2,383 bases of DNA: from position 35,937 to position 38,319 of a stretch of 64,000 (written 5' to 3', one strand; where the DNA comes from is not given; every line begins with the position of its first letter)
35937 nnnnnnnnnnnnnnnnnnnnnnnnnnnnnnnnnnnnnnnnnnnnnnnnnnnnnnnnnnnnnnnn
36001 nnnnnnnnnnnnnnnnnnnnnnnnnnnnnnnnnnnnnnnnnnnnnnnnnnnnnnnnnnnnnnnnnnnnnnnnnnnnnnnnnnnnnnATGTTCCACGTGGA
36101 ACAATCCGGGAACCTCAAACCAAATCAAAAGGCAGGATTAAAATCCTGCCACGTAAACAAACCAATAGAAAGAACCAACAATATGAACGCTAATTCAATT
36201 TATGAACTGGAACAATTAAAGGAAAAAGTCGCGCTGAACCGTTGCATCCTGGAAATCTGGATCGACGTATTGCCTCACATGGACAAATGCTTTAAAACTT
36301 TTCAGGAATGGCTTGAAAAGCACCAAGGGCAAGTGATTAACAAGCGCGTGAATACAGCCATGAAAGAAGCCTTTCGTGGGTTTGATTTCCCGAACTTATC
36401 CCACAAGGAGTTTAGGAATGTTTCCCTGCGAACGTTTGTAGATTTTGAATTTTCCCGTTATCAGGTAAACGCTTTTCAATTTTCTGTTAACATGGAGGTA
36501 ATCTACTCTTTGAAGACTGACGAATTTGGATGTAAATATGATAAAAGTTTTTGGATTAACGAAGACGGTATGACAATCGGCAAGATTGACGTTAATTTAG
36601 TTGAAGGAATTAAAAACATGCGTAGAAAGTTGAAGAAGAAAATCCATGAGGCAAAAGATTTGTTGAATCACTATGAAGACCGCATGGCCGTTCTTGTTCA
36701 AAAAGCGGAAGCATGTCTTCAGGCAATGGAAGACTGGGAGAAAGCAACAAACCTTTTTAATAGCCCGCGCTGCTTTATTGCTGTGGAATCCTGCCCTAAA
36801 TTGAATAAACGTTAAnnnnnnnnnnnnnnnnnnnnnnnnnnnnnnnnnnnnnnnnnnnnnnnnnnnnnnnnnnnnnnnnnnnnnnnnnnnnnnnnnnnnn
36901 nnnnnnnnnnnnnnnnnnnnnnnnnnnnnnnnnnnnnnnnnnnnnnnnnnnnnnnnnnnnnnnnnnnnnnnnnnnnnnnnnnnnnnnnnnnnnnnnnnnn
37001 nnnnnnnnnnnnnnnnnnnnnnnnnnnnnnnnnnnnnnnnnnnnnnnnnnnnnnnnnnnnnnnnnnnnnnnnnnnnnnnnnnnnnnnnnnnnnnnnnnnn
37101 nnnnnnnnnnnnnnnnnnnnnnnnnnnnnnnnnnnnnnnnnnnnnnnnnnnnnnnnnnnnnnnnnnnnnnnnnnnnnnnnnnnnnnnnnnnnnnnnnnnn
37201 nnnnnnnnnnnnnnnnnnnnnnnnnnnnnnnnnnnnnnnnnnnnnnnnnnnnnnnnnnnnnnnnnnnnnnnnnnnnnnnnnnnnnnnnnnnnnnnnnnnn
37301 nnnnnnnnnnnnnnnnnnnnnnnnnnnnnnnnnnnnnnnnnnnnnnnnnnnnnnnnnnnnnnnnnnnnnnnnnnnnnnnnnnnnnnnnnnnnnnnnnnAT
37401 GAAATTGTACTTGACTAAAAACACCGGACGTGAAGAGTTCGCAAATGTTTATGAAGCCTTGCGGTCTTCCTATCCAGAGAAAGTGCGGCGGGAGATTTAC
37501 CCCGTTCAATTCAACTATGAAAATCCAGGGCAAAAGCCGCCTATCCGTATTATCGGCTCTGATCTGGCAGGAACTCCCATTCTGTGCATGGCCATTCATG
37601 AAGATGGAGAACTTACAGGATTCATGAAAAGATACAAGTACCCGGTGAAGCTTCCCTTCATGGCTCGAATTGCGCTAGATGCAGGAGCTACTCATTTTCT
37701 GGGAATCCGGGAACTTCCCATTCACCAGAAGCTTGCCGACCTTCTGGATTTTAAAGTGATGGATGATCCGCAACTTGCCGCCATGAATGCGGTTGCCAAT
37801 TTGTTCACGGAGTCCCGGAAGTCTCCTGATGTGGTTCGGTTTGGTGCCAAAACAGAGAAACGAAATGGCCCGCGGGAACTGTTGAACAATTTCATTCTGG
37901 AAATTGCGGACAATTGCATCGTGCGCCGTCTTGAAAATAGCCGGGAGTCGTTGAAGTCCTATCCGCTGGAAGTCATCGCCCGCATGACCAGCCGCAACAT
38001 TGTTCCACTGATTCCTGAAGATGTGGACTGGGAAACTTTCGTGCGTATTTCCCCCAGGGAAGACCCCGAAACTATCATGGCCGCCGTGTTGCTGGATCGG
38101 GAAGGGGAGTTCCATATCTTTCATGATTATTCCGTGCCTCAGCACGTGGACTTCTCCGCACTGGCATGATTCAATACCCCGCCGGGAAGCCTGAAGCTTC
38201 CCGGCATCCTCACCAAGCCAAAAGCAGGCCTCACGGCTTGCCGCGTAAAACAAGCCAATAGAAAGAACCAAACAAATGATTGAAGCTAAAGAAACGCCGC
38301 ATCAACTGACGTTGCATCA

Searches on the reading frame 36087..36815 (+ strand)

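Call 11: search_protein_families(library=phrogs, proteins=[window:36087-36815:+], max_evalue=0.001)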
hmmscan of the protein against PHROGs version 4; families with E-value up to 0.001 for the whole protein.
window:36087-36815:+ (242 aa): 0 families

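Call 35: search_protein_families(library=pfam, proteins=[window:36087-36815:+], max_evalue=0.1)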
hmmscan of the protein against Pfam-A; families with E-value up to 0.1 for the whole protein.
window:36087-36815:+ (242 aa): 4 families
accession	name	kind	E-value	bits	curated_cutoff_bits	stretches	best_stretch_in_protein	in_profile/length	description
PF19295.5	SufBD_N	-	0.00041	20.5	23.5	1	68-207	10-143/172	SufBD protein N-terminal region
PF11083.13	Relaxase_C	-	0.016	15.8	30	1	175-215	24-64/125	C-terminal helical hairpin domain from relaxase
PF22780.1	HI0933_like_1st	-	0.043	14.1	27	1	56-96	73-111/165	HI0933-like protein barrel and H2TH domain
PF16566.10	CREPT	-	0.056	13.9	29.3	0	170-217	35-84/147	Cell-cycle alteration and expression-elevated protein in tumour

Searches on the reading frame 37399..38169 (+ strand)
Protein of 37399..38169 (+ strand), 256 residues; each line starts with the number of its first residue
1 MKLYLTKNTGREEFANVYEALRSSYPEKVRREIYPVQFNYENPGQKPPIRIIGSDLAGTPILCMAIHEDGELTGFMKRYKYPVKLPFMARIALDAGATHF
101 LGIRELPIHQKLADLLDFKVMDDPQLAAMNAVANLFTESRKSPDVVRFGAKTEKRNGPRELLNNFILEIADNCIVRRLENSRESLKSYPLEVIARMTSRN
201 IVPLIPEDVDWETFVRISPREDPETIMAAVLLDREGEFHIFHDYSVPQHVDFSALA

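Call 11: search_protein_families(library=phrogs, proteins=[window:37399-38169:+], max_evalue=0.001)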
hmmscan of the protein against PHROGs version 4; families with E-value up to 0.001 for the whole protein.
window:37399-38169:+ (256 aa): 0 families

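Call 35: search_protein_families(library=pfam, proteins=[window:37399-38169:+], max_evalue=0.1)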
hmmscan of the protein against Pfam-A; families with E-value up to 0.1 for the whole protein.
window:37399-38169:+ (256 aa): 1 family
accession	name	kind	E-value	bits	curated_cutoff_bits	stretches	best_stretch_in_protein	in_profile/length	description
PF02174.23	IRS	-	0.078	13.5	22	0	154-196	6-48/92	PTB domain (IRS-1 type)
